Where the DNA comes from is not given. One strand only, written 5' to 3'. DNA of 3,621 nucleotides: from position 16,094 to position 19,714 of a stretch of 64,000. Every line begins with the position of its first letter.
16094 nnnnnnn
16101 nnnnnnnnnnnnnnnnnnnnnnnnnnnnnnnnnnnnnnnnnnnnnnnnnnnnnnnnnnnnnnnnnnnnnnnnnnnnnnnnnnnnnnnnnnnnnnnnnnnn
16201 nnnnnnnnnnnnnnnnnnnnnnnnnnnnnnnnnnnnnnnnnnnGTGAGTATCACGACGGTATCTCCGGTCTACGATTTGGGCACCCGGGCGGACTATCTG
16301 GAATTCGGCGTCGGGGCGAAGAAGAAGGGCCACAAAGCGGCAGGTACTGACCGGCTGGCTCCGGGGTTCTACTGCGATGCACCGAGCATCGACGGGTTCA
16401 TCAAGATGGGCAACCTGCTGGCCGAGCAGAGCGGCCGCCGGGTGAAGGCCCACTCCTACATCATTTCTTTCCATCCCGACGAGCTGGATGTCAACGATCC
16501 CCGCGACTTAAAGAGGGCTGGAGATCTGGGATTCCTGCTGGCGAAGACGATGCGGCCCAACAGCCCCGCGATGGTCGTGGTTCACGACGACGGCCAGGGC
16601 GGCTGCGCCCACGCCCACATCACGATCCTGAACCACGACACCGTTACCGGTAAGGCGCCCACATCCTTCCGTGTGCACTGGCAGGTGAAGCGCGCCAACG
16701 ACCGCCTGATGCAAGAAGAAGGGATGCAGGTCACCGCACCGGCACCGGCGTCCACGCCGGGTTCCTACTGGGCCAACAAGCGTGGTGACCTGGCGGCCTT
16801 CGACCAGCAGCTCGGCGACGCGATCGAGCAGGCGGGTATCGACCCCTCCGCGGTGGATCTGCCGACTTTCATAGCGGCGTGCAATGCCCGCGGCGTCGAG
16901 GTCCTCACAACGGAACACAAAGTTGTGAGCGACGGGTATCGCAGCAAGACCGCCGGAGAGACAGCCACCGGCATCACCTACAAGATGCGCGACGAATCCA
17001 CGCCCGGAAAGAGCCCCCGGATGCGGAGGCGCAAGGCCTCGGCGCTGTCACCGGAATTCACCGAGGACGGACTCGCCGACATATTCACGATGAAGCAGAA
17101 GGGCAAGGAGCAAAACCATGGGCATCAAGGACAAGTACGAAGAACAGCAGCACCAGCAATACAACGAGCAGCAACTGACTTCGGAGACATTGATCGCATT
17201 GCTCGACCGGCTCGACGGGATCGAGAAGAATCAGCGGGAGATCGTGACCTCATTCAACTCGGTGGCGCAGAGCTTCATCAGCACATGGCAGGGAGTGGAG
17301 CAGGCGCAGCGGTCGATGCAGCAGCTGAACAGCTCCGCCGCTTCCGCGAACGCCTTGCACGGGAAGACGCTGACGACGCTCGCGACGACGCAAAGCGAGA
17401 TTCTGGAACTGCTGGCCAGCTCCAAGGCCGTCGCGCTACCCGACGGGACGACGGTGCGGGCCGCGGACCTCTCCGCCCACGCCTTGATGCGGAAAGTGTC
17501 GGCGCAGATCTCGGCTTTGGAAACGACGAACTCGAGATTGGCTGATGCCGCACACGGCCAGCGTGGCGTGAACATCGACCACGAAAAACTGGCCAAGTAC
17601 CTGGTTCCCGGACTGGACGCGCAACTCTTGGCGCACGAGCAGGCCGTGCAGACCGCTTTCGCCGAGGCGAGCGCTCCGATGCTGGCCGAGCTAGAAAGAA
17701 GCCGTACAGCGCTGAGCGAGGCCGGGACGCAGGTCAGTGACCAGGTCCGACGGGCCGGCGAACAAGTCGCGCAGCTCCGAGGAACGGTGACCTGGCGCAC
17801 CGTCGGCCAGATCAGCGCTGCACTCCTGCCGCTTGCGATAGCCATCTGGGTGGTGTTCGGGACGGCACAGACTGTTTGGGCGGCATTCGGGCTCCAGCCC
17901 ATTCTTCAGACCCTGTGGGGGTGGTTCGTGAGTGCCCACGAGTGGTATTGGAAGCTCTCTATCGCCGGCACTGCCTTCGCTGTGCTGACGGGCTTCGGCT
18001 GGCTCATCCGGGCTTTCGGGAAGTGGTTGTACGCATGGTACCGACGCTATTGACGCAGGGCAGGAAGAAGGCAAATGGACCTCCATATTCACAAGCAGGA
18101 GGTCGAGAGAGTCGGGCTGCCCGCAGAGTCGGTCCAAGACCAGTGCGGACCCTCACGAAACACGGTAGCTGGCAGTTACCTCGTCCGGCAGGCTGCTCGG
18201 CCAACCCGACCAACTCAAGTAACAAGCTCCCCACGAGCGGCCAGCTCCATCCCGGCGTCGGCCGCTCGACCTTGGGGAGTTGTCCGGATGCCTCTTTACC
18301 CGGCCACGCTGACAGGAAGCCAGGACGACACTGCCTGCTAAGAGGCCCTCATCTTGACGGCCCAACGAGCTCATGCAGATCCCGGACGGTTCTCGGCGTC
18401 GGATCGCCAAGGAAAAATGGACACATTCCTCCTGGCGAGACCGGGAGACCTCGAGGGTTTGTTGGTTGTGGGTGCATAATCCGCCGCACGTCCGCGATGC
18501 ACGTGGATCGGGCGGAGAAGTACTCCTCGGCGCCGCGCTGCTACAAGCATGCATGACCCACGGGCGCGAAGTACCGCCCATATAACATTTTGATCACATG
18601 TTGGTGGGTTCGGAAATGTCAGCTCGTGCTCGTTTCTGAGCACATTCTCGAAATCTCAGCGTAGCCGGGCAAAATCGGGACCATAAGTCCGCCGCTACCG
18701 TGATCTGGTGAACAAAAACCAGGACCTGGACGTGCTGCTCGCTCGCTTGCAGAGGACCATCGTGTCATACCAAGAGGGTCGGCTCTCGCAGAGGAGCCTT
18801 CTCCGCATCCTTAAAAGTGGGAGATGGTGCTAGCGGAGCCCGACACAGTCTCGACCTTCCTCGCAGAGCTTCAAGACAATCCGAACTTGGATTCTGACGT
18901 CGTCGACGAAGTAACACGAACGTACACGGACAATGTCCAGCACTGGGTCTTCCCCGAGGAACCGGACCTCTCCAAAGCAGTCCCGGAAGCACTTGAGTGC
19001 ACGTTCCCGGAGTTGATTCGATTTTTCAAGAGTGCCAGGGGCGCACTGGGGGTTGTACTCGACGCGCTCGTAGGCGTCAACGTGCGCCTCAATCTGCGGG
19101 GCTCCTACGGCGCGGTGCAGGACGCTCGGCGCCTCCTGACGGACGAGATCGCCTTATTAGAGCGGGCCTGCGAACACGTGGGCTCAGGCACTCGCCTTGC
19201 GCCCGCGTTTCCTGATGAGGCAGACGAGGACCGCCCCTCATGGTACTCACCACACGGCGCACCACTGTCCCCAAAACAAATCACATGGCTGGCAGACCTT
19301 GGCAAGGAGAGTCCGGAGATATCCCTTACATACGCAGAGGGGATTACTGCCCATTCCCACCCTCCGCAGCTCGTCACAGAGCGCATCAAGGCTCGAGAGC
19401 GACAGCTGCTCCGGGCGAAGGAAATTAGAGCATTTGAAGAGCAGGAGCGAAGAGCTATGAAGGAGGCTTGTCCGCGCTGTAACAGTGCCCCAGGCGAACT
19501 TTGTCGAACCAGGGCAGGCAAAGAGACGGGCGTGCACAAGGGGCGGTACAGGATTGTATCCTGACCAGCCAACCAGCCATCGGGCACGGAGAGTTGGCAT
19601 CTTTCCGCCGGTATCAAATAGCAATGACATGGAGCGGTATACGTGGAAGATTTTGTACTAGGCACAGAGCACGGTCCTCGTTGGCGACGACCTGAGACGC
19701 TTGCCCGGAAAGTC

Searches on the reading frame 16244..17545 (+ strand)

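Call 53: search_protein_families(library=pfam, proteins=[window:16244-17545:+], max_evalue=0.001)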
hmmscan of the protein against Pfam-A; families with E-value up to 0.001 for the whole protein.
window:16244-17545:+ (433 aa): 1 family
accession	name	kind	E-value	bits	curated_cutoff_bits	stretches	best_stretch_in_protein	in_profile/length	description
PF03432.20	Relaxase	-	7.5e-08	33.2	24.6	1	58-160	32-131/132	MobA/VirD2-like, nuclease domain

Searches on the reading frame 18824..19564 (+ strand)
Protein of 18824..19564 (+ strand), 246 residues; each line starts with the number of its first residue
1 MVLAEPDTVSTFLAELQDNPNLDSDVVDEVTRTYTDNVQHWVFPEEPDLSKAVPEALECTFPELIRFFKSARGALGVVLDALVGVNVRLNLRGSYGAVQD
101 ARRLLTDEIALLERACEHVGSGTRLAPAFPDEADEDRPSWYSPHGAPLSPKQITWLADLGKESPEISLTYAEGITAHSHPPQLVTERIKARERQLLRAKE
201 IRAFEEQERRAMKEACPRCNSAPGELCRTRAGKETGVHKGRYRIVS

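Call 53: search_protein_families(library=pfam, proteins=[window:18824-19564:+], max_evalue=0.001)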
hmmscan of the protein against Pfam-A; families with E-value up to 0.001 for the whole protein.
window:18824-19564:+ (246 aa): 1 family
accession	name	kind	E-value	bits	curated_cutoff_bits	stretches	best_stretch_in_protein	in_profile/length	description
PF24623.2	Phage_zn_bind_8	-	3.6e-06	27.1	24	1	211-243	9-43/57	Putative DNA-binding phage zinc finger domain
